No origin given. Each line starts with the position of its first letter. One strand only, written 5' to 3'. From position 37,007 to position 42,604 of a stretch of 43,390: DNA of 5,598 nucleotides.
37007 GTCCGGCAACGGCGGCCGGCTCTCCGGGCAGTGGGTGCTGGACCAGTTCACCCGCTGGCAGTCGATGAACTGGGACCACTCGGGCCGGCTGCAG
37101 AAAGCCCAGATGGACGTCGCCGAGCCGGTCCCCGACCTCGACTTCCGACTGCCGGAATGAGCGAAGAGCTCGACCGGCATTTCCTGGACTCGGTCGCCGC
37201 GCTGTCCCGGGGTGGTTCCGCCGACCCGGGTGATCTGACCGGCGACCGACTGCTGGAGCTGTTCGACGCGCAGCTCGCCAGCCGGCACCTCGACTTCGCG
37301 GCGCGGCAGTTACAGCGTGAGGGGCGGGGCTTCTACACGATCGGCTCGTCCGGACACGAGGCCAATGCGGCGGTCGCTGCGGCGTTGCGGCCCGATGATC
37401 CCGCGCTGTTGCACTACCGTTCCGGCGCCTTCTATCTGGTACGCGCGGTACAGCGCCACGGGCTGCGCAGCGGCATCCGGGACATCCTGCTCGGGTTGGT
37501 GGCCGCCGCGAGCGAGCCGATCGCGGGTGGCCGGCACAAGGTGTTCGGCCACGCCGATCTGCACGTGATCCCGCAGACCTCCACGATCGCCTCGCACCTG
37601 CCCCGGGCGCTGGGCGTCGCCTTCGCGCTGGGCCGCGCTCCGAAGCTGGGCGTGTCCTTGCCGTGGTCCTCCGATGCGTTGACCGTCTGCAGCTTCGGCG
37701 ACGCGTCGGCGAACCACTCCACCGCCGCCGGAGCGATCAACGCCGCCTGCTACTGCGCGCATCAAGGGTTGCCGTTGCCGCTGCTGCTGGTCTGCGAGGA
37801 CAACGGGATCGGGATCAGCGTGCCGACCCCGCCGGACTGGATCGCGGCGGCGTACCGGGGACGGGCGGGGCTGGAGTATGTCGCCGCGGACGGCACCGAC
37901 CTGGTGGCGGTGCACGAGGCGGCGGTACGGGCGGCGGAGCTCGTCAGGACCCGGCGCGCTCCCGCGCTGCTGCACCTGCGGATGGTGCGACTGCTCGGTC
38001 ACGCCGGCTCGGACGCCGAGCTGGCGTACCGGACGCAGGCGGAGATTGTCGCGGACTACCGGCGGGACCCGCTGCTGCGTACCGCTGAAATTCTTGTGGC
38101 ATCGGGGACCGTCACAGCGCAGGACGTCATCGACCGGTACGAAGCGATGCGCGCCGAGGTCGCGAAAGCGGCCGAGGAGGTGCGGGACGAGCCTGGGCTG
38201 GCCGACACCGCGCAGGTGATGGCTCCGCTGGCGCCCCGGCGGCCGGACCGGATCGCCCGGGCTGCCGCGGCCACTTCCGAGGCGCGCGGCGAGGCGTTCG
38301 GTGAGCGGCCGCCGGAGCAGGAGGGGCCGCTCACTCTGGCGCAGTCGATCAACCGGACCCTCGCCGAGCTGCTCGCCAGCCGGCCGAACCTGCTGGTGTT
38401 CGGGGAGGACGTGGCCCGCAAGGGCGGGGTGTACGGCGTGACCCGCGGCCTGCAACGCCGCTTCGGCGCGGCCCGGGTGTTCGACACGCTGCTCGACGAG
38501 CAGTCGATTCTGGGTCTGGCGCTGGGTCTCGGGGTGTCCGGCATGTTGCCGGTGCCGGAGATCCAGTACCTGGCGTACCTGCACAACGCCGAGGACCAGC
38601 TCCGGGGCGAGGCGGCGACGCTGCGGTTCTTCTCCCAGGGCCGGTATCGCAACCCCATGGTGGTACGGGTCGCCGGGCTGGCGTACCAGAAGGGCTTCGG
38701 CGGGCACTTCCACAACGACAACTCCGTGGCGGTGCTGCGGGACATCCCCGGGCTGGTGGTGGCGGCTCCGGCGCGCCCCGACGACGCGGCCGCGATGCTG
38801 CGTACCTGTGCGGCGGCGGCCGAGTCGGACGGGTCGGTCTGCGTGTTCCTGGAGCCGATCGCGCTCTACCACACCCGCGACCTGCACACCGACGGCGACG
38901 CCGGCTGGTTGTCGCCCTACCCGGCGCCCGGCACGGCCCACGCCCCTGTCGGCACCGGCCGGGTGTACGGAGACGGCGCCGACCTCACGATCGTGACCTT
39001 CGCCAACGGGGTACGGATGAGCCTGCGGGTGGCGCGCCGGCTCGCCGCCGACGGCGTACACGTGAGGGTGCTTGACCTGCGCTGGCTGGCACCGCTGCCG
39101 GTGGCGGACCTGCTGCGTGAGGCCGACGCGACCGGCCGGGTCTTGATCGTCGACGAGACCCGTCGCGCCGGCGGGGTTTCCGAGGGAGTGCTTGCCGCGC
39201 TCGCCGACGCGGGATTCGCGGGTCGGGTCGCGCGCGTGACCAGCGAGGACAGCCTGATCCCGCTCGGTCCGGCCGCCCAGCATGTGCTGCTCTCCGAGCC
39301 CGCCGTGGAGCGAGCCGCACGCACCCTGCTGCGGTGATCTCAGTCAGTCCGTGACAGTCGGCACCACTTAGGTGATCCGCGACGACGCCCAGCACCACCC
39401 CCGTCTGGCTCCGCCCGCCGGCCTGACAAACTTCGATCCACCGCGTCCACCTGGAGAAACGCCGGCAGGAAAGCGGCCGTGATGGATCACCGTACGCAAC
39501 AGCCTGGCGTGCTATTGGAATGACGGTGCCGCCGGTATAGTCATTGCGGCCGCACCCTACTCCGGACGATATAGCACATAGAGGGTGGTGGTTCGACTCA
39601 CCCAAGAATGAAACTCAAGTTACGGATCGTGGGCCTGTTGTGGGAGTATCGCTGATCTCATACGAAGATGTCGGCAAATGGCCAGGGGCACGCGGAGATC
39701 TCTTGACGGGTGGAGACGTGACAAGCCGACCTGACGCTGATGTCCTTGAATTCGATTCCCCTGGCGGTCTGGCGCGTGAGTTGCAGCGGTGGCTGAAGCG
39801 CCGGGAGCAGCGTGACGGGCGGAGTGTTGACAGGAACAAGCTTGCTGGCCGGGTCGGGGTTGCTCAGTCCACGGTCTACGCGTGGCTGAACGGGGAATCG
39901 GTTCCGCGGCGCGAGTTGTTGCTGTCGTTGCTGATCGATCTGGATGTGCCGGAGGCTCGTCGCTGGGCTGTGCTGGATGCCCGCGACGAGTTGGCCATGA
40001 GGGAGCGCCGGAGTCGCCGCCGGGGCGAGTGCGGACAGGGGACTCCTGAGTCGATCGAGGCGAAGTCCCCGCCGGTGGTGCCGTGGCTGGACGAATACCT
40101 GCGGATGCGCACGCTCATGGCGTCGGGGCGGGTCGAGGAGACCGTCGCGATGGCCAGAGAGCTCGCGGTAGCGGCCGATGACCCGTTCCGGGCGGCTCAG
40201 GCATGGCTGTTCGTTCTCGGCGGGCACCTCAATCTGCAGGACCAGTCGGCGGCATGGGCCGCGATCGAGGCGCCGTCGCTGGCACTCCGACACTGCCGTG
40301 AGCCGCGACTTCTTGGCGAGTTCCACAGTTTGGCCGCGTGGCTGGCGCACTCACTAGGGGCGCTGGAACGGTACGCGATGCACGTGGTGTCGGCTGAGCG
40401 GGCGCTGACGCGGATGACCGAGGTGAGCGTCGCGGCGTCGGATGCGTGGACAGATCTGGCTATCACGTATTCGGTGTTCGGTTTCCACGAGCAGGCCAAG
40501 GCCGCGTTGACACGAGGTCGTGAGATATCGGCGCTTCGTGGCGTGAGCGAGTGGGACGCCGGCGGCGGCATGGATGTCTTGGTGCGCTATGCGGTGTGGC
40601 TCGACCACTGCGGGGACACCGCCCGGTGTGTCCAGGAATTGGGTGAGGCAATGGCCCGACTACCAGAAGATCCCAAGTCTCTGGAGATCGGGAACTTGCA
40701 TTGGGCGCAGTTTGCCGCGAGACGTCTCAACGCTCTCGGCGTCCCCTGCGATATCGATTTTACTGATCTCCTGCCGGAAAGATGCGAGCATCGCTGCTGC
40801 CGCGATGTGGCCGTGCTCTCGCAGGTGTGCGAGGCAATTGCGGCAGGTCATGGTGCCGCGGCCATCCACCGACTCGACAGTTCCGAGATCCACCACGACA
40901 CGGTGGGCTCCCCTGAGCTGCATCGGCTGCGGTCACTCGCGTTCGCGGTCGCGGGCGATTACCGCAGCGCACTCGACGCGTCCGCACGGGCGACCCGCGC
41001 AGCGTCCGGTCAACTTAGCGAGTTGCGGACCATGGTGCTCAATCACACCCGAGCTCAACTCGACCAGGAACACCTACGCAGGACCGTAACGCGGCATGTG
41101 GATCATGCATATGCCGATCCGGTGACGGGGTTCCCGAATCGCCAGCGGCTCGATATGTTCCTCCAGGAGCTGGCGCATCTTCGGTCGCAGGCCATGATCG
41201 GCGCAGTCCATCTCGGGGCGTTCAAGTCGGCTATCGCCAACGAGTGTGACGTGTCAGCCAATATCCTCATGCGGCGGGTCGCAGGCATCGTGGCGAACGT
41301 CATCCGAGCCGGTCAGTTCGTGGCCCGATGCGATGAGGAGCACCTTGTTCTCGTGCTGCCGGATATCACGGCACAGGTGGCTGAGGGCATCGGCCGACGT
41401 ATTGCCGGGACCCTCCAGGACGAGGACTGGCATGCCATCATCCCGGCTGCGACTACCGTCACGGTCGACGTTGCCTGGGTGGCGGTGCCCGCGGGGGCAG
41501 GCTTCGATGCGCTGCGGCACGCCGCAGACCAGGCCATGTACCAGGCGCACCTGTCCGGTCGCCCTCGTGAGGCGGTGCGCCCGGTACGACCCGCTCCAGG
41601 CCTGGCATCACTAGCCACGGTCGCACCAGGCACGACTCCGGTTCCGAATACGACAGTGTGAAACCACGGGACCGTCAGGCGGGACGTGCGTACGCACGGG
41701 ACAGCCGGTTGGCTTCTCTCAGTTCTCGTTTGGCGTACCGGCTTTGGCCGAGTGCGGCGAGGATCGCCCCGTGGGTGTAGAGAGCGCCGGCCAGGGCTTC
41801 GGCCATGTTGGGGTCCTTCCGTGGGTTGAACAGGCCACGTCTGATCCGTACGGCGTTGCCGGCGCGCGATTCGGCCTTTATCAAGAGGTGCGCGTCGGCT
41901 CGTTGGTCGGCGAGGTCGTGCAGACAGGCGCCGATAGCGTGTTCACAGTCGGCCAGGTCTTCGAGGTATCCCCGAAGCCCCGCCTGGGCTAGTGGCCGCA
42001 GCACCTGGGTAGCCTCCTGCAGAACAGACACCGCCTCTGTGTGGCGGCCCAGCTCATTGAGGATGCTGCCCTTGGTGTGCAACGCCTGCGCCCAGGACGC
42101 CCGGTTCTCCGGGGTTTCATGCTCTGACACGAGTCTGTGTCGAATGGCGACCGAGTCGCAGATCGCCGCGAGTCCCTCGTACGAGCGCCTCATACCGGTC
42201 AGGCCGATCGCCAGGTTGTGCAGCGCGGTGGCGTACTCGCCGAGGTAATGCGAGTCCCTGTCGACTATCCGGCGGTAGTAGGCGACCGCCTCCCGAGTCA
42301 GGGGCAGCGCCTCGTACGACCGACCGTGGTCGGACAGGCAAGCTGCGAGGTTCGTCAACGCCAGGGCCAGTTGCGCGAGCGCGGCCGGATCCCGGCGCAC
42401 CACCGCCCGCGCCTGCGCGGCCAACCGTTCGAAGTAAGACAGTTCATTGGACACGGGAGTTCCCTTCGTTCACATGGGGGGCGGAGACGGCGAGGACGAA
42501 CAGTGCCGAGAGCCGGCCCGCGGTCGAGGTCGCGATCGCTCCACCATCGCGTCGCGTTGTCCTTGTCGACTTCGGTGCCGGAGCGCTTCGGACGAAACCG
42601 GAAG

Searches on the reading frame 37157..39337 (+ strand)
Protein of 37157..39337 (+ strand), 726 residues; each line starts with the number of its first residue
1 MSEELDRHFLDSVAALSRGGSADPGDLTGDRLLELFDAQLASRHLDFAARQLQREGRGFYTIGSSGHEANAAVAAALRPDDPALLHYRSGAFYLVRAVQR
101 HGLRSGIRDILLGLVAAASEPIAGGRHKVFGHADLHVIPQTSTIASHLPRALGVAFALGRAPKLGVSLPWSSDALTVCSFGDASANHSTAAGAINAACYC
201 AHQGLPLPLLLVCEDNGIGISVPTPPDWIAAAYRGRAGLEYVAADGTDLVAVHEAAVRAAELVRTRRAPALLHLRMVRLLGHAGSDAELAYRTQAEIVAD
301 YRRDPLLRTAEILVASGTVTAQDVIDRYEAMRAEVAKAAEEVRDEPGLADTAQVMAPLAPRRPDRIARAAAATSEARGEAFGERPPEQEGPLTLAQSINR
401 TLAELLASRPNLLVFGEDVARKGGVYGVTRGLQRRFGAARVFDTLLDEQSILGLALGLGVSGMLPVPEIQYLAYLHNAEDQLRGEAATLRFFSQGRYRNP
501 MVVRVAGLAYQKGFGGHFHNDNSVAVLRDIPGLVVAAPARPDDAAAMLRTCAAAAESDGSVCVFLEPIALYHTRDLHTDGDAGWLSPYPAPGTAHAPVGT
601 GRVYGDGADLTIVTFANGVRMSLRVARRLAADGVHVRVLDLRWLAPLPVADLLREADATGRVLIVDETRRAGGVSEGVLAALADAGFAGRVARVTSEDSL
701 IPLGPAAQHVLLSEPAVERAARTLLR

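Call 62: search_protein_families(library=pfam, proteins=[window:37157-39337:+], max_evalue=0.01)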
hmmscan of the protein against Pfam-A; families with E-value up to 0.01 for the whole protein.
window:37157-39337:+ (726 aa): 4 families
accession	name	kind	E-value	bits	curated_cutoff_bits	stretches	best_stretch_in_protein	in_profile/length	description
PF00676.26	E1_dh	-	2.4e-31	109.3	22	1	39-346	4-295/300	Dehydrogenase E1 component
PF02779.29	Transket_pyr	-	8.1e-23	81.4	27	1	393-565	4-167/174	Transketolase, pyrimidine binding domain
PF02780.25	Transketolase_C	-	2.6e-19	69.8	25.9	1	600-707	2-111/124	Transketolase, C-terminal domain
PF17147.9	PFOR_II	-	0.0064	17.3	27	0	608-676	1-72/102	Pyruvate:ferredoxin oxidoreductase core domain II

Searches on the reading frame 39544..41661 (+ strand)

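Call 68: search_protein_families(library=pfam, proteins=[window:39544-41661:+], max_evalue=0.01)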
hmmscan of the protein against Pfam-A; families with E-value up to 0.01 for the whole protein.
window:39544-41661:+ (705 aa): 3 families
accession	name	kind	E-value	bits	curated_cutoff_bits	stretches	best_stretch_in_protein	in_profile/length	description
PF00990.26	GGDEF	-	1.4e-14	54.6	23.8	1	522-673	1-159/161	Diguanylate cyclase, GGDEF domain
PF01381.28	HTH_3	-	8.1e-05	23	23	1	87-137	2-52/55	Helix-turn-helix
PF13560.12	HTH_31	-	0.00034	21.3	27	1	87-138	7-59/64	Helix-turn-helix domain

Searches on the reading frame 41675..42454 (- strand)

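Call 68: search_protein_families(library=pfam, proteins=[window:41675-42454:-], max_evalue=0.01)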
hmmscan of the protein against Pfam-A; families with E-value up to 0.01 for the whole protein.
window:41675-42454:- (259 aa): 6 families
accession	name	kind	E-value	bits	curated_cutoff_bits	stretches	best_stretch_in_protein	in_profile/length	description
PF13181.12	TPR_8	-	1.1e-07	31.9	25.7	1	122-150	1-29/34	Tetratricopeptide repeat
PF13374.12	TPR_10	-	1.1e-05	25.8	27.5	0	30-68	2-40/42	Tetratricopeptide repeat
PF13424.12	TPR_12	-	4.1e-05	24.1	30.1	1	122-175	3-59/77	Tetratricopeptide repeat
PF00515.34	TPR_1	-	5.4e-05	23.3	27.8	0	30-57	1-28/34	Tetratricopeptide repeat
PF13174.12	TPR_6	-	0.0017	19.3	26.3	0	44-66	7-29/33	Tetratricopeptide repeat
PF07719.23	TPR_2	-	0.0029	18.1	27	0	30-60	1-31/34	Tetratricopeptide repeat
